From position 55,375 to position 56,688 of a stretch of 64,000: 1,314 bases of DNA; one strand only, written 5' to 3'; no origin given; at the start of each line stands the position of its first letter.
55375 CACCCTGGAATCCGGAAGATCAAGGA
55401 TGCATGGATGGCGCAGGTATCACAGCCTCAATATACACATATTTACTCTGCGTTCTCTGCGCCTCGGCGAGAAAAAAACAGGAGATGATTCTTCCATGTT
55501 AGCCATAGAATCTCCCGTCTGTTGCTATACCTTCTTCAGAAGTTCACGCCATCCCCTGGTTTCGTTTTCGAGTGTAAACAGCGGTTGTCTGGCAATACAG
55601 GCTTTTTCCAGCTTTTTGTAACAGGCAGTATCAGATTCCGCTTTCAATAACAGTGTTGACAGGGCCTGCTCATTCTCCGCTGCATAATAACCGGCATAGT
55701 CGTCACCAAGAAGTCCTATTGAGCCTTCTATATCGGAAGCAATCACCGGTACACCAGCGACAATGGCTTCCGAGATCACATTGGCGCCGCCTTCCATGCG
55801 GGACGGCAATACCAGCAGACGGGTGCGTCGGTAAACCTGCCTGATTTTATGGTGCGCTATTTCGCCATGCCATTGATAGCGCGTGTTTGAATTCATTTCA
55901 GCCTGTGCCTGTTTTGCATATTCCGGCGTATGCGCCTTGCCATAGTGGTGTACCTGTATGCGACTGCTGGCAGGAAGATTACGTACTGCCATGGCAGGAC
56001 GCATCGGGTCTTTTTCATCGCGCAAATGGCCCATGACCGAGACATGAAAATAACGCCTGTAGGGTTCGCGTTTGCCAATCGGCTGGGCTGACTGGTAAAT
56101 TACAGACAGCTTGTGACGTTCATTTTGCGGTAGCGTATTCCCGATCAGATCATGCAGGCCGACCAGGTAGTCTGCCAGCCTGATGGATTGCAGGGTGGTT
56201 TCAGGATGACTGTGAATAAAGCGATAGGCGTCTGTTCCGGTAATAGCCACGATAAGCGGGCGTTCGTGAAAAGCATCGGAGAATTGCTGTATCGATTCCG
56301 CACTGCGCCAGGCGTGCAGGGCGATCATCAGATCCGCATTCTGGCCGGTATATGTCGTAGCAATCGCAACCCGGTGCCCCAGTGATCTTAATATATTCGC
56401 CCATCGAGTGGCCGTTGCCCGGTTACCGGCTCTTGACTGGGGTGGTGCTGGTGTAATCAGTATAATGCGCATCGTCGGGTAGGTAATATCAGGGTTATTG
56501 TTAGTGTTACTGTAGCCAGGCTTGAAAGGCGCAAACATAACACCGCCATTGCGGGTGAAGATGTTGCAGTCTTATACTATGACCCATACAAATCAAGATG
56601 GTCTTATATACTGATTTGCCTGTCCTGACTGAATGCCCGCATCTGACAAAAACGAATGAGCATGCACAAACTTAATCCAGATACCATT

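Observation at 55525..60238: Candidate selenoneine cluster: SenB-like glycosyltransferase, EgtB-like SenA, and an oxidoreductase::SelD fusion (SenC)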

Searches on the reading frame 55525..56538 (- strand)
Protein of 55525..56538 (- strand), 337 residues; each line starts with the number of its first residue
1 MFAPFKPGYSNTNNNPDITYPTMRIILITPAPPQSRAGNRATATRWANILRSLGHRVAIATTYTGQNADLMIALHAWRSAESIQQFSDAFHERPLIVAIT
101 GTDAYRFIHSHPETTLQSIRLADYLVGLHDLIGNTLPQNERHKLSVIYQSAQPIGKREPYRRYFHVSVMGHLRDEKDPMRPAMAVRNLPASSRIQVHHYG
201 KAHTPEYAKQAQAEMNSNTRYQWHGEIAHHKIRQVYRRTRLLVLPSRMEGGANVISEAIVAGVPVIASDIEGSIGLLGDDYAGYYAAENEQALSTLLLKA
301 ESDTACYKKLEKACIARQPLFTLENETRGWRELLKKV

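Call 3: search_protein_families(library=ncbifam, proteins=[window:55525-56538:-], max_evalue=0.00001)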
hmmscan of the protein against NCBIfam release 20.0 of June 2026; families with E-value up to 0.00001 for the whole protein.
window:55525-56538:- (337 aa): 9 families
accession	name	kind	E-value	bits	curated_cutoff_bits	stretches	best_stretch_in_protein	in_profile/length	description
TIGR04348.1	TIGR04348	equivalog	6.3e-123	409.7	300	1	25-335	1-309/310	selenoneine biosynthesis selenosugar synthase SenB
NF038229.1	Glyco4_Geo_Pelo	equivalog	5.8e-29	101.2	400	1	24-335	1-334/338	GPMC system family 4 glycosyltransferase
TIGR03088.1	stp2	hypoth_equivalog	6e-09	35.4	409.05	1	229-311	263-346/374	TIGR03088 family PEP-CTERM/XrtA system glycosyltransferase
NF046085.1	XrtY_assoc_Gly1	equivalog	1.9e-08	33.6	400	1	188-311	234-357/387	XrtY-associated glycosyltransferase XYAG1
NF047684.1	TeichurnBiosyTuaC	equivalog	2e-08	33.6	550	1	168-304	224-355/391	teichuronic acid biosynthesis protein TuaC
NF007396.0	PRK09922.1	equivalog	1.6e-07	30.6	385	1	192-303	211-326/361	lipopolysaccharide 1,6-galactosyltransferase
TIGR04047.1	MSMEG_0565_glyc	hypoth_equivalog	1.5e-06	27.5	259.85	1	207-305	245-343/373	MSMEG_0565 family glycosyltransferase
NF047880.1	glyco_SdgA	exception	2.1e-06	26.6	800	1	193-334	346-487/488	serine-aspartate repeat adhesin O-glycosyltransferase SdgA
NF041876.1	EPS_EpsE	equivalog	9.7e-06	25.1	400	0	212-313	269-371/389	exopolysaccharide biosynthesis GT4 family glycosyltransferase EpsE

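Call 4: search_protein_families(library=pfam, proteins=[window:55525-56538:-], max_evalue=0.00001)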
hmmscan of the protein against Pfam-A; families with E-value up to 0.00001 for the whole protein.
window:55525-56538:- (337 aa): 3 families
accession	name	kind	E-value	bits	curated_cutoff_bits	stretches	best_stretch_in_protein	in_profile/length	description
PF00534.26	Glycos_transf_1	-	2.8e-17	63.2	26.4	1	167-312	19-167/172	Glycosyl transferases group 1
PF13692.12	Glyco_trans_1_4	-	1.2e-13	52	27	1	184-296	23-135/142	Glycosyl transferases group 1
PF20706.3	GT4-conflict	-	1e-05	25.2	26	0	229-280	272-323/385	Family 4 Glycosyltransferase in conflict systems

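Call 17: search_solved_structures(query=window:55525-56538:-, show_alignments=1, max_evalue=0.00001)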
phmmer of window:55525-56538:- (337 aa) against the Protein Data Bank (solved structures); distinct sequences matched with E-value up to 0.00001: 4.
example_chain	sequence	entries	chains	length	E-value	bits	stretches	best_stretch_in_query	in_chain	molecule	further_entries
8k5u_A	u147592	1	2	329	2.4e-47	165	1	25-326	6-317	Se glycosyltransferase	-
8jjn_C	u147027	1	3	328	3.8e-46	161.1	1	25-330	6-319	TIGR04348 family glycosyltransferase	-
8fbx_A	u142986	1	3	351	3.8e-46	161.1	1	24-330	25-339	Selenosugar synthase SenB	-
8jjq_C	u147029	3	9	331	3.9e-46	161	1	25-330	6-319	TIGR04348 family glycosyltransferase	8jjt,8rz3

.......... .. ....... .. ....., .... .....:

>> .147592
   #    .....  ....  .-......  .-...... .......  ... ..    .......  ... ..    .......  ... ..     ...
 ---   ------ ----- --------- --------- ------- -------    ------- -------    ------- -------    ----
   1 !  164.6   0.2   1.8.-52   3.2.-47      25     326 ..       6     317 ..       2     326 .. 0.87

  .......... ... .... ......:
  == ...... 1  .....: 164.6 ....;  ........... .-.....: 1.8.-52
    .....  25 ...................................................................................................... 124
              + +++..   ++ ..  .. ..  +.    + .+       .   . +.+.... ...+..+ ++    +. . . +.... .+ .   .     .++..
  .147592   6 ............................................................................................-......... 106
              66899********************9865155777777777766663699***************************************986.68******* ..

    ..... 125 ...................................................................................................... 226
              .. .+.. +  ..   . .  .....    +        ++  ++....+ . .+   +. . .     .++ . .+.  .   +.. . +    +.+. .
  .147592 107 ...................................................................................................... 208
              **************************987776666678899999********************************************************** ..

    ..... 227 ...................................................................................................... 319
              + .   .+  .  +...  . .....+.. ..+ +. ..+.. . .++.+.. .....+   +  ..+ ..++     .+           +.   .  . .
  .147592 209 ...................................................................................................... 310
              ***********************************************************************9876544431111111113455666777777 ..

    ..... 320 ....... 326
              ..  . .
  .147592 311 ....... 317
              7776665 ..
